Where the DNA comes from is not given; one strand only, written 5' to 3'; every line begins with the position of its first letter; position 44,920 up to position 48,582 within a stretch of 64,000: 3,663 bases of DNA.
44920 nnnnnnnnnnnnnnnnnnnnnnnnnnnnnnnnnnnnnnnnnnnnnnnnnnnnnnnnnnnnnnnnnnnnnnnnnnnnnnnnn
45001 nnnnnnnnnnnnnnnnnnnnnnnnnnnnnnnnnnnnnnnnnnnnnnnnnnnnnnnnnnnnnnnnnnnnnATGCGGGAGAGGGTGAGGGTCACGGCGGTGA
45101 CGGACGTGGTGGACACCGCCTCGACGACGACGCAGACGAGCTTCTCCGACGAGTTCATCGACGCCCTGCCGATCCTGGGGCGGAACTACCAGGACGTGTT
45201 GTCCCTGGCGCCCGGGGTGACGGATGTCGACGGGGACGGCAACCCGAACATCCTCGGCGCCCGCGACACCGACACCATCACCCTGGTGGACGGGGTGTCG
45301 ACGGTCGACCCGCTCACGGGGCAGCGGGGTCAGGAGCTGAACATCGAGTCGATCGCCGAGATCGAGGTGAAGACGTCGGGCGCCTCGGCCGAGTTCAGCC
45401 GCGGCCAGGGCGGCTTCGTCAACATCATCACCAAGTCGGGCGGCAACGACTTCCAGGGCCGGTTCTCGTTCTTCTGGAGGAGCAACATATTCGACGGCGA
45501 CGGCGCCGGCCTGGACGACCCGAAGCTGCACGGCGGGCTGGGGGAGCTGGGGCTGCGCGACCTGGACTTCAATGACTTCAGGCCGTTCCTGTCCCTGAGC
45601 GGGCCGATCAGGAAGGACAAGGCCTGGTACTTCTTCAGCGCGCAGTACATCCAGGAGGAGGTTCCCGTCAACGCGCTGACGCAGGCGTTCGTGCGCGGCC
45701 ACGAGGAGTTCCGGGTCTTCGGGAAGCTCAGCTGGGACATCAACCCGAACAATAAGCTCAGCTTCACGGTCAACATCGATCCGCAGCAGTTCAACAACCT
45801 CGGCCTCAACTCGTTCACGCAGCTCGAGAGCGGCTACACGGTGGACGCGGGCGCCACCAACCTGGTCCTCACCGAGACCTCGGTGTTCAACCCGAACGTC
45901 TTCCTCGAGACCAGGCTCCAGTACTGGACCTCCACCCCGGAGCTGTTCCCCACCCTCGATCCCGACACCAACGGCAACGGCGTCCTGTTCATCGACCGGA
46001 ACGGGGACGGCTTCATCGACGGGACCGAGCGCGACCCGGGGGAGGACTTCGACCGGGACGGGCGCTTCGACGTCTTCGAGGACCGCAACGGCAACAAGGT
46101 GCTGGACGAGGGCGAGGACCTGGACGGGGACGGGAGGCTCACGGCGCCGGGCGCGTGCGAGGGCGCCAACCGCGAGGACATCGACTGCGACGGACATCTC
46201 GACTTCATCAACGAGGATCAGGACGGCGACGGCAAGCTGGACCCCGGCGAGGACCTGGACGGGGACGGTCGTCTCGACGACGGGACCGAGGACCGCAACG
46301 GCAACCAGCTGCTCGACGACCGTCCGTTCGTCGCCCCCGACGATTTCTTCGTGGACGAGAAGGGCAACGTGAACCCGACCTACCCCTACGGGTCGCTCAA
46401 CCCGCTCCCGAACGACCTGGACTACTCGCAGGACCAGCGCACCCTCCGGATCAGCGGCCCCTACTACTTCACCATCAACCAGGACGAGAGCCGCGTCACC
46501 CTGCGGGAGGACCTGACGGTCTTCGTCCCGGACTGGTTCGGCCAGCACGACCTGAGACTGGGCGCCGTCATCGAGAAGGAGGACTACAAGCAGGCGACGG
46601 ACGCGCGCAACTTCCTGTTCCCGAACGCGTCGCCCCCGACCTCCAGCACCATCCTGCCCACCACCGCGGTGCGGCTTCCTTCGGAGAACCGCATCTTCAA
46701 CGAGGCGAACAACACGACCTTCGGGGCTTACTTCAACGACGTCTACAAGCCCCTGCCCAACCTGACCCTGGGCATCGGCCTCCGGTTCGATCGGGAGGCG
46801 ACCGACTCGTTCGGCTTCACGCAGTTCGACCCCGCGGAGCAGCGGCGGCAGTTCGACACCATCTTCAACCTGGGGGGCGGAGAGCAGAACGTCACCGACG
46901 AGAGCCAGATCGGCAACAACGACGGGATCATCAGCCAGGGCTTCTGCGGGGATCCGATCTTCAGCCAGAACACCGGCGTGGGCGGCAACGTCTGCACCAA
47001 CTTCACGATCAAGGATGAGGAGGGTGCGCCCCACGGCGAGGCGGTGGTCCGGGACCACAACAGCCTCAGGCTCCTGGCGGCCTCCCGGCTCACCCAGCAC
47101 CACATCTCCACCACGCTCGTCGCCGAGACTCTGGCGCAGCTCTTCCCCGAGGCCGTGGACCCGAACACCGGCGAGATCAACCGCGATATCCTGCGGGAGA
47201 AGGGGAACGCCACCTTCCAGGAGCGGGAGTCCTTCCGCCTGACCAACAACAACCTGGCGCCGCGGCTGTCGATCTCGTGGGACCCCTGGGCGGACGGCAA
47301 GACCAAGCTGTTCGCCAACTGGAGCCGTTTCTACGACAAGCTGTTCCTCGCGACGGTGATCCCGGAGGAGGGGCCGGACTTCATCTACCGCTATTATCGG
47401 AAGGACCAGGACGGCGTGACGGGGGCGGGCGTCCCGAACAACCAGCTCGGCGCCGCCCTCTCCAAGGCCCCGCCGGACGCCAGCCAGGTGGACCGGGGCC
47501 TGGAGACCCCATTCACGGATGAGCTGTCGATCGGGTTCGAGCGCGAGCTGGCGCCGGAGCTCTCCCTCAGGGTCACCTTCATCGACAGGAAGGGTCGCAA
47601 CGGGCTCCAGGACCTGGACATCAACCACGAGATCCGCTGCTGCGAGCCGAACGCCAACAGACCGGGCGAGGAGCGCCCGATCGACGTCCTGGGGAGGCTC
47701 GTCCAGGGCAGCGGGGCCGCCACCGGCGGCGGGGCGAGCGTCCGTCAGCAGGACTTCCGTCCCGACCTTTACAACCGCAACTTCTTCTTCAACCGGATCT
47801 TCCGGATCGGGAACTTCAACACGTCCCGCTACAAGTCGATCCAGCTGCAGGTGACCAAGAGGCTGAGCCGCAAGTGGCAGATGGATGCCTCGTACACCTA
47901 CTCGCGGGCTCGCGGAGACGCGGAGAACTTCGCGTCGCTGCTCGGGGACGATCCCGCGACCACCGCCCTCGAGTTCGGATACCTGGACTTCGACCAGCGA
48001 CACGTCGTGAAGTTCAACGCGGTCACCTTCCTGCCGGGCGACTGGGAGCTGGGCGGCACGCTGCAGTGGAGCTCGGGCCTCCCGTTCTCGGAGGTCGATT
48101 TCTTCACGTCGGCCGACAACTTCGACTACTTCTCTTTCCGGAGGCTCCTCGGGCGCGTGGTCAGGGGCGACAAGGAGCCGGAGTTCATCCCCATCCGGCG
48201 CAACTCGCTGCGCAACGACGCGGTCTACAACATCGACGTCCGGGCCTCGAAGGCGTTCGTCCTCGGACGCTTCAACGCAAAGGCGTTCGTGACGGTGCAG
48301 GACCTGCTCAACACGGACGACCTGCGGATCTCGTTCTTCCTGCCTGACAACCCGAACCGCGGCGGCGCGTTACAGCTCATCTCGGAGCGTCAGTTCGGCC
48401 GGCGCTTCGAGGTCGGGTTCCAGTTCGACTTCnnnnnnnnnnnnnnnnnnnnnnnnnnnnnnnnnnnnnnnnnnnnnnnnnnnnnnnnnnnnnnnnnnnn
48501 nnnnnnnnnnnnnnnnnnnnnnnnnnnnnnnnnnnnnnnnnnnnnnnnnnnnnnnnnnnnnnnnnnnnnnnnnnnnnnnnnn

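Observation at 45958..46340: TonB-dependent receptor with a ~130-aa EF-hand-like Ca-binding repeat array inserted in the barrel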

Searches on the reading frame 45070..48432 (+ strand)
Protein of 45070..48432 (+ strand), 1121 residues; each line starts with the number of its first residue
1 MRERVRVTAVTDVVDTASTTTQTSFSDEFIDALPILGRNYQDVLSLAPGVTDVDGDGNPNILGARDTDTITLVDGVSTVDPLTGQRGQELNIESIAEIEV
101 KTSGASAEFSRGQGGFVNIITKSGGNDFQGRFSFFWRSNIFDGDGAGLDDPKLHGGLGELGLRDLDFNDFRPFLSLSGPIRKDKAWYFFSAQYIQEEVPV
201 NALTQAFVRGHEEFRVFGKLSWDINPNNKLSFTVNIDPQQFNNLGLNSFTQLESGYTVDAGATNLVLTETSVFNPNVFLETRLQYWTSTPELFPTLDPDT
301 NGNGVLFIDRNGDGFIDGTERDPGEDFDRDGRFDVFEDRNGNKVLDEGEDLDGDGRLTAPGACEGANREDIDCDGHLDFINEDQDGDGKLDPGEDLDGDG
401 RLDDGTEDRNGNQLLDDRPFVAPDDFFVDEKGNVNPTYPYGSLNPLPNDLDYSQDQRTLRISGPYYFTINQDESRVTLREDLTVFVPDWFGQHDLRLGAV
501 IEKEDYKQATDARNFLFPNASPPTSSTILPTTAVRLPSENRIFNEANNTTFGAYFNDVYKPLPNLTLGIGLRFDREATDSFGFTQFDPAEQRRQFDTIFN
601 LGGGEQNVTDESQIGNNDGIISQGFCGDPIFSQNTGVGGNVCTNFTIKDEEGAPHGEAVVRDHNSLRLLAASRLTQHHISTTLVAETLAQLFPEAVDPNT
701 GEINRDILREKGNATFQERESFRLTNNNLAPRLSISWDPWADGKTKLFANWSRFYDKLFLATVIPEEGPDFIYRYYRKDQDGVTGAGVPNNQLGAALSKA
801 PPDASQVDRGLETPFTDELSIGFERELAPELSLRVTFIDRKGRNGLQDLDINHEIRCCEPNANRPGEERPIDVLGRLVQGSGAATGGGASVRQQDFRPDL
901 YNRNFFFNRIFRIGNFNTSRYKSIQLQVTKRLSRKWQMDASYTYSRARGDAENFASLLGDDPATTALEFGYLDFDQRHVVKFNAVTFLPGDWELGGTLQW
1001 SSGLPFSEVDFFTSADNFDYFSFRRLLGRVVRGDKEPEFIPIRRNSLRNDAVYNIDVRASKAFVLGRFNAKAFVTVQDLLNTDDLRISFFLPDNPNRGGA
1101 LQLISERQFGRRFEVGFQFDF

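Call 17: find_related_loci(query=A1, collection=genome_contigs, flank=4000)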
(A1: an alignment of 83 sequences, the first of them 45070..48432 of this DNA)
Query A1 (1121 aa) in genome_contigs; peptide patterns used: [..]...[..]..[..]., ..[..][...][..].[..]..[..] (x = any residue, [..] = any of these).
598 stretches matched a pattern (row limit reached: there are more); 565 encode a relative of the query (tblastn E <= 1e-3); the best 80 are kept; 79 distinct loci.
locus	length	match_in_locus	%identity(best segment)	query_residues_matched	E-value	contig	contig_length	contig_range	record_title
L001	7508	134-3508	70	1-1121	0e+0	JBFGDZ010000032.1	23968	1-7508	MAG: Candidatus Polarisedimenticolia bacterium isolate Mix_sand02.2020.12.D.6 k141_1996607_length_23968_cov_12.5501, who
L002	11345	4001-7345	61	1-1121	0e+0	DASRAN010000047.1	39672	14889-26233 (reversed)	MAG TPA_asm: Patescibacteria group bacterium isolate SMAG_U11119 k141_848225, whole genome shotgun sequence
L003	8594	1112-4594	59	1-1121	0e+0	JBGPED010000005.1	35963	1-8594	MAG: Acidobacteriota bacterium isolate OBJ_0618_7090110_99 k141_3294196_length_35963_cov_32.6199, whole genome shotgun s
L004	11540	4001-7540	57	1-1121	0e+0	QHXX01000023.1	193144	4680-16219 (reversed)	MAG: Acidobacteria bacterium isolate gp22 AA4 14_0903_16_40cm_scaffold_201_curated, whole genome shotgun sequence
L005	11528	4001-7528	58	1-1121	0e+0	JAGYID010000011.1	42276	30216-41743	MAG: Acidobacteria bacterium isolate CR_Sed_300A_bin.1 scaffold_56, whole genome shotgun sequence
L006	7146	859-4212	57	1-1121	0e+0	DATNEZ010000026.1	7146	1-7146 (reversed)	MAG TPA_asm: Candidatus Binatia bacterium isolate SMAG_U11281 k141_4326211, whole genome shotgun sequence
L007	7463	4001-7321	56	1-1121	0e+0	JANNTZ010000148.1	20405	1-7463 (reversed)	MAG: Acidobacteriota bacterium isolate SOY_30_metabat_319 SOY_30_k141_2171771, whole genome shotgun sequence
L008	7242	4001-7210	58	1-1087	0e+0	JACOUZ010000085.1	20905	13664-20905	MAG: Acidobacteria bacterium isolate NC_groundwater_87_Ag_B-0.1um_69_32 B_2_S2_170907_scaffold_481082, whole genome shot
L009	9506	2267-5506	55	1-1121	0e+0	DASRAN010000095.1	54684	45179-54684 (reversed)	MAG TPA_asm: Patescibacteria group bacterium isolate SMAG_U11119 k141_4370760, whole genome shotgun sequence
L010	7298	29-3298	55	2-1121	0e+0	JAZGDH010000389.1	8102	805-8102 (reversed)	MAG: Acidobacteriota bacterium isolate SCS3bin.39 SCS3bin.39_389, whole genome shotgun sequence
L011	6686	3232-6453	56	1-1121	0e+0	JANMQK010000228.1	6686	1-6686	MAG: Acidobacteriota bacterium isolate OTE_51_metabat_25 OTE_51_k141_4682277, whole genome shotgun sequence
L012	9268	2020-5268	56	1-1121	0e+0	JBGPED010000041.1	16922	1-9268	MAG: Acidobacteriota bacterium isolate OBJ_0618_7090110_99 k141_2201684_length_16922_cov_30.0872, whole genome shotgun s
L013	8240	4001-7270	55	1-1121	0e+0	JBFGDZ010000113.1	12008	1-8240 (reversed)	MAG: Candidatus Polarisedimenticolia bacterium isolate Mix_sand02.2020.12.D.6 k141_105237_length_12008_cov_11.9424, whol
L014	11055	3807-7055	52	3-1121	0e+0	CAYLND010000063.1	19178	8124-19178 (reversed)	MAG TPA_asm: uncultured Acidobacteriota bacterium isolate binchicken_co185_102 genome assembly, contig: NODE_3887_length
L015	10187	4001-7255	53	1-1121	0e+0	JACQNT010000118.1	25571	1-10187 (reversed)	MAG: Acidobacteria bacterium isolate NC_groundwater_1262_Ag_S-0.2um_70_65 S_p2_S4_coassembly_k141_1661383, whole genome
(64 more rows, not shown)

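Call 29: search_protein_representatives(protein=window:45070-48432:+)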
Query: 1121 residues. Proteins with E-value up to 0.001 (for the whole library): 14317; up to 1e-10: 3755; up to 1e-30: 303. The best 150 are listed.
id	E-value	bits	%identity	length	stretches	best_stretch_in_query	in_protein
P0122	0.0e+00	1106.0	54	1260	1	2-1121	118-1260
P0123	6.1e-281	951.3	50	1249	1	7-1121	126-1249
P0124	7.9e-262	888.0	48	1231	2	397-1121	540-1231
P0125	2.7e-202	690.9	48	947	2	717-1121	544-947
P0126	2.3e-189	648.1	43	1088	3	5-395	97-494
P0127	2.0e-172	592.0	45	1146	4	2-299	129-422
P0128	2.2e-164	565.3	53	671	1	1-580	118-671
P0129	3.0e-164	564.9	43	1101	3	714-1121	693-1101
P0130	2.7e-159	548.5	51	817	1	1-633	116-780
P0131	5.9e-157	540.7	53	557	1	552-1121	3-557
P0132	1.1e-152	526.6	42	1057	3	713-1121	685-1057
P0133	1.3e-151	523.0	39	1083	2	442-1119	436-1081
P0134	1.5e-149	516.2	39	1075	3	718-1121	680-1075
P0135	1.9e-149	515.9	40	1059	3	696-1118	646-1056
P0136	1.5e-147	509.6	48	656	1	504-1121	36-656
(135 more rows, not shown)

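Call 38: predict_structure(alignment_id=A1)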
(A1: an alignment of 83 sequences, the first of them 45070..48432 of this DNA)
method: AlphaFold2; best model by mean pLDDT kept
length: 1121 residues; sequences in the alignment: 83
mean_pLDDT: 84.3   pTM: 0.80
mean pLDDT of the five models: 84.3, 84.1, 81.6, 81.1, 79.4
residues with pLDDT >= 90: 477; 70-90: 516; 50-70: 91; < 50: 37
segments of 3 or more residues with pLDDT < 50: 1-10, 151-157, 523-525, 647-649, 651-656, 882-886
pLDDT, mean of each block of 10 residues (from residue 1): 36 70 84 73 86 80 82 88 84 88 83 77 88 89 57 48 74 93 92 88 72 94 91 94 86 93 94 90 95 95 90 85 90 89 86 86 88 84 83 78 83 89 87 89 92 87 95 95 90 92 95 90 55 91 94 94 91 95 92 88 65 68 75 59 55 57 80 86 78 75 72 79 94 93 90 89 91 90 85 88 94 93 87 92 92 88 87 80 52 89 92 93 92 75 92 81 90 91 88 90 92 88 90 89 92 91 87 88 82 68 74 89 88
secondary structure, 60 per line:
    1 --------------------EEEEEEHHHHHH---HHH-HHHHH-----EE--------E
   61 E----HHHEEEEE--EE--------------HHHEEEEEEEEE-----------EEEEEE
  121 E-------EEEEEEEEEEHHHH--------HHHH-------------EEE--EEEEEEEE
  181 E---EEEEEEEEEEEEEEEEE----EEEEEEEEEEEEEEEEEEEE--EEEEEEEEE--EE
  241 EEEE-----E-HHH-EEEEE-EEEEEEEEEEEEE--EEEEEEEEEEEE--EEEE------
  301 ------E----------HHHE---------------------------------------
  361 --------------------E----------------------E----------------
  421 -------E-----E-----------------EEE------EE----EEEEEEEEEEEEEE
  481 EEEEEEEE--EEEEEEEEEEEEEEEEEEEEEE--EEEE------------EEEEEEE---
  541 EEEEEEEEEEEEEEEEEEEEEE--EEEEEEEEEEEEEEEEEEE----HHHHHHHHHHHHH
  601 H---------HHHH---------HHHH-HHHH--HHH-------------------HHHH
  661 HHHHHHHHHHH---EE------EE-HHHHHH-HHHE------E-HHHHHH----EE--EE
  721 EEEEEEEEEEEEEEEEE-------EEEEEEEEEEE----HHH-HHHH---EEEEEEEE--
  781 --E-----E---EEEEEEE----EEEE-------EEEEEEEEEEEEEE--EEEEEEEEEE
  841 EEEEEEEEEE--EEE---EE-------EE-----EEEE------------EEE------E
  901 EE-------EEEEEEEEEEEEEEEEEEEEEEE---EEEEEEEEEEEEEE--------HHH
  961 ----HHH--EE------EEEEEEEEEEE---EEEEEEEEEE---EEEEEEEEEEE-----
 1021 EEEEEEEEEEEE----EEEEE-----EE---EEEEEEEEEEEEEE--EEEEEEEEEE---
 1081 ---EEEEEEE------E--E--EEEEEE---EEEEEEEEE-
elements in order (helices of 4 or more, strands of 3 or more residues): E21-26 H27-32 H40-44 E69-73 E95-103 E115-121 E129-138 H139-142 H151-154 E168-170 E173-181 E185-201 E206-225 E228-236 E239-244 E256-260 E262-274 E277-288 E291-294 E452-454 E467-488 E491-512 E515-518 E531-537 E541-562 E565-583 H588-601 H611-614 H624-627 H629-632 H657-671 H686-691 H705-710 E719-737 E745-755 H764-767 E771-778 E793-799 E804-807 E815-828 E831-850 E853-855 E875-878 E891-893 E900-902 E910-932 E936-949 E978-988 E992-1001 E1005-1015 E1021-1032 E1037-1041 E1052-1065 E1068-1077 E1084-1090 E1103-1108 E1112-1120

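Call 43: fold_search(model_id=the predicted structure, library=pdb)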
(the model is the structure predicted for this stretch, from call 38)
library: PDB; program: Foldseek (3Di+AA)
matches with E <= 10: 784; with E <= 0.001: 219
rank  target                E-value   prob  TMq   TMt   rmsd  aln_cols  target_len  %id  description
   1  4zgv_A                2.3e-35  1.00  0.50  0.68  10.5      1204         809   11  The Crystal Structure of the Ferredoxin Receptor FusA from Pectobacterium atrosepticum SCRI1043 (released 2016-08-31)
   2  6ofr                  1.2e-31  1.00  0.50  0.72   9.0      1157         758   10  The crystal structure of the outer membrane transporter YddB from Escherichia coli (released 2019-10-02)
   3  9a3c_MODEL_1_A        2.7e-28  1.00  0.45  0.65  11.6      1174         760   10  Model of E. coli Fiu by in-cell photo-crosslinking MS and deep learning (released 2023-02-24)
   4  5m9b                  4.5e-28  1.00  0.45  0.69  11.1      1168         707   12  Crystal structure of the ferric enterobactin receptor (PfeA) from Pseudomonas aeruginosa (released 2018-02-21)
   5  5fr8_A                5.9e-28  1.00  0.44  0.68  11.4      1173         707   11  Crystal structure of the siderophore receptor PirA from Acinetobacter baumannii (released 2016-05-11)
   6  6bpm_A                1.0e-27  1.00  0.44  0.67  13.1      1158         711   10  The crystal structure of the Ferric-Catecholate import receptor Fiu from K12 E. coli: Closed form (C21) (released 2018-11-28)
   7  9c4o                  2.0e-27  1.00  0.44  0.73  10.0      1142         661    9  Cryo-EM structure of PqqU with ligand PQQ (released 2024-06-19)
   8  9nn6_A                3.0e-27  1.00  0.44  0.75   9.3      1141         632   10  E. coli Cir in Complex with the RBD of Microcin V (released 2025-09-24)
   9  5mzs                  4.2e-27  1.00  0.44  0.67  11.4      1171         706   11  Crystal structure of the ferric enterobactin receptor (PfeA) mutant (R480A_Q482A) from Pseudomonas aeruginosa (released 2018-02-14)
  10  1xkw                  6.3e-27  1.00  0.44  0.73  10.2      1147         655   10  Pyochelin outer membrane receptor FptA from Pseudomonas aeruginosa (released 2005-10-04)
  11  5out                  8.2e-27  1.00  0.45  0.69  10.6      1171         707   11  CRYSTAL STRUCTURE OF THE FERRIC ENTEROBACTIN RECEPTOR (PFEA) MUTANT (G324V) FROM PSEUDOMONAS AERUGINOSA (released 2018-09-05)
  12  6bpn                  8.6e-27  1.00  0.43  0.71  11.3      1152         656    9  The crystal structure of the Ferric-Catecholate import receptor Fiu from E. coli K12: Open form (C2221) (released 2018-11-28)
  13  6r1f                  3.7e-26  1.00  0.44  0.69  11.5      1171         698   12  Crystal structure of the ferric enterobactin receptor mutant R480A from Pseudomonas aeruginosa (PfeA) in complex with en (released 2019-04-10)
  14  5nc3                  3.9e-26  1.00  0.43  0.67  11.6      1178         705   11  Crystal structure of the ferric enterobactin receptor (PfeA) from Pseudomonas aeruginosa in complex with the tris-catech (released 2018-03-21)
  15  5fok_A                4.1e-26  1.00  0.43  0.70  11.1      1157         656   10  Crystal structure of the siderophore receptor PiuA from Pseudomonas aeruginosa (released 2016-05-11)
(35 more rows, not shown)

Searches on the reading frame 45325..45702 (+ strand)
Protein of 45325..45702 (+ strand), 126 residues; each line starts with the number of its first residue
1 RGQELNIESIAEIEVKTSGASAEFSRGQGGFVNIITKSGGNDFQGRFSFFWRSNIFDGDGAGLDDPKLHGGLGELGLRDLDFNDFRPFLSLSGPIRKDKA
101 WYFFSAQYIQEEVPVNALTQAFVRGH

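Call 78: search_solved_structures(query=window:45325-45702:+, max_evalue=10, show_alignments=5)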
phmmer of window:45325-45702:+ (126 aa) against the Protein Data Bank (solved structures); distinct sequences matched with E-value up to 10: 9.
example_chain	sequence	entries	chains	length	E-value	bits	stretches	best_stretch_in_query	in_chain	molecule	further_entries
1fep_A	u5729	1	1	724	0.022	18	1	8-61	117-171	FERRIC ENTEROBACTIN RECEPTOR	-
5fr8_A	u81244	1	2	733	0.09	16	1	7-51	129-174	TONB-DEPENDENT SIDEROPHORE RECEPTOR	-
6q5e_A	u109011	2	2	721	0.13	15.5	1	9-55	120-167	Ferric enterobactin receptor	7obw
5m9b_A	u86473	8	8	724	0.13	15.5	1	9-54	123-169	Ferric enterobactin receptor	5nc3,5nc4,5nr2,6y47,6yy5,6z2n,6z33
5out_A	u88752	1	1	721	0.13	15.4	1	9-55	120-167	Ferric enterobactin receptor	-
6r1f_A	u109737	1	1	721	0.13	15.4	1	9-55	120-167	Ferric enterobactin receptor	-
6i2j_A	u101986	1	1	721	0.13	15.4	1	9-55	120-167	Ferric enterobactin receptor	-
5mzs_A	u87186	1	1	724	0.14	15.4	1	9-54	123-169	Ferric enterobactin receptor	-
5fp2_A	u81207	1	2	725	1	12.5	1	8-61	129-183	FERRIC ENTEROBACTIN RECEPTOR PIRA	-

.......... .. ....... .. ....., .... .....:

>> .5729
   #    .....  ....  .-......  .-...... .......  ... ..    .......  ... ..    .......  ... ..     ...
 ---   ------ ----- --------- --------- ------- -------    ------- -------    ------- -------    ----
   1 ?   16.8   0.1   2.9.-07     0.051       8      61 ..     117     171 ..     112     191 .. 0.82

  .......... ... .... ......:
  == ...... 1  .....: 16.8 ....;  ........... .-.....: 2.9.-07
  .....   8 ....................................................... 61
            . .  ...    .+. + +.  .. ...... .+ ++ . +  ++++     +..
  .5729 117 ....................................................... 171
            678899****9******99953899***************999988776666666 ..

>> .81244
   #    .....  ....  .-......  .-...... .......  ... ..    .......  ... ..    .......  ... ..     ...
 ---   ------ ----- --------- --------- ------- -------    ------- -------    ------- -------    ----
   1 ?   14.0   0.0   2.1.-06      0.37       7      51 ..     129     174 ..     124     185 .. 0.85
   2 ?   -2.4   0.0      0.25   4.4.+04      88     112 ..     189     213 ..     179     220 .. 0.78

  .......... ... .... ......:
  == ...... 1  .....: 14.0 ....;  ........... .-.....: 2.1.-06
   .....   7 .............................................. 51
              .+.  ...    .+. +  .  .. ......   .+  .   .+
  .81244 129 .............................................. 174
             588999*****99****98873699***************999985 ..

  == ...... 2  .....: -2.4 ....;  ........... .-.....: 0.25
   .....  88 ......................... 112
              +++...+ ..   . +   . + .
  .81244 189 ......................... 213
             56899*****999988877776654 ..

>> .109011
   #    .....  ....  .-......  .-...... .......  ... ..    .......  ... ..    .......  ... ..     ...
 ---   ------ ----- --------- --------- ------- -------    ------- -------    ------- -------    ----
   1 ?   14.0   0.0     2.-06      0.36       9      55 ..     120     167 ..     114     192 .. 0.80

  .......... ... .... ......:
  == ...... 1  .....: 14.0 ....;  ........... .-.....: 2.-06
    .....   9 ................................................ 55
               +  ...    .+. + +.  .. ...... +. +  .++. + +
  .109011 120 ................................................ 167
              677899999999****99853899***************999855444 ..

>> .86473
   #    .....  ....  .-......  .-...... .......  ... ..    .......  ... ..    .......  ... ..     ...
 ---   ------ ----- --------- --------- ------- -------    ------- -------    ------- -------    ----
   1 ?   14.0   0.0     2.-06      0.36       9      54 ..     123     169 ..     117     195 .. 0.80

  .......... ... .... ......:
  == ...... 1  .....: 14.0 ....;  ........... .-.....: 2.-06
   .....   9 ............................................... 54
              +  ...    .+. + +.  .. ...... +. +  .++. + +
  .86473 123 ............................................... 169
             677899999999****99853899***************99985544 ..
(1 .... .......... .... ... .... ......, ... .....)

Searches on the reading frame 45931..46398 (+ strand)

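Call 7: search_protein_families(library=pfam, proteins=[window:45931-46398:+], max_evalue=10)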
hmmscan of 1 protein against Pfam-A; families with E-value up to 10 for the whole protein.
seq(156 aa): 3 families
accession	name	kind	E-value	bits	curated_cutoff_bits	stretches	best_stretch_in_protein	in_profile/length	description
PF13202.12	EF-hand_5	-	0.0041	17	25.9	3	21-33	8-20/25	EF hand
PF07523.18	Big_3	-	0.25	12.1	21.2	1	37-66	11-41/68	Bacterial Ig-like domain (group 3)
PF13517.12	FG-GAP_3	-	6.2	7.9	26.9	1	8-30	36-58/61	FG-GAP-like repeat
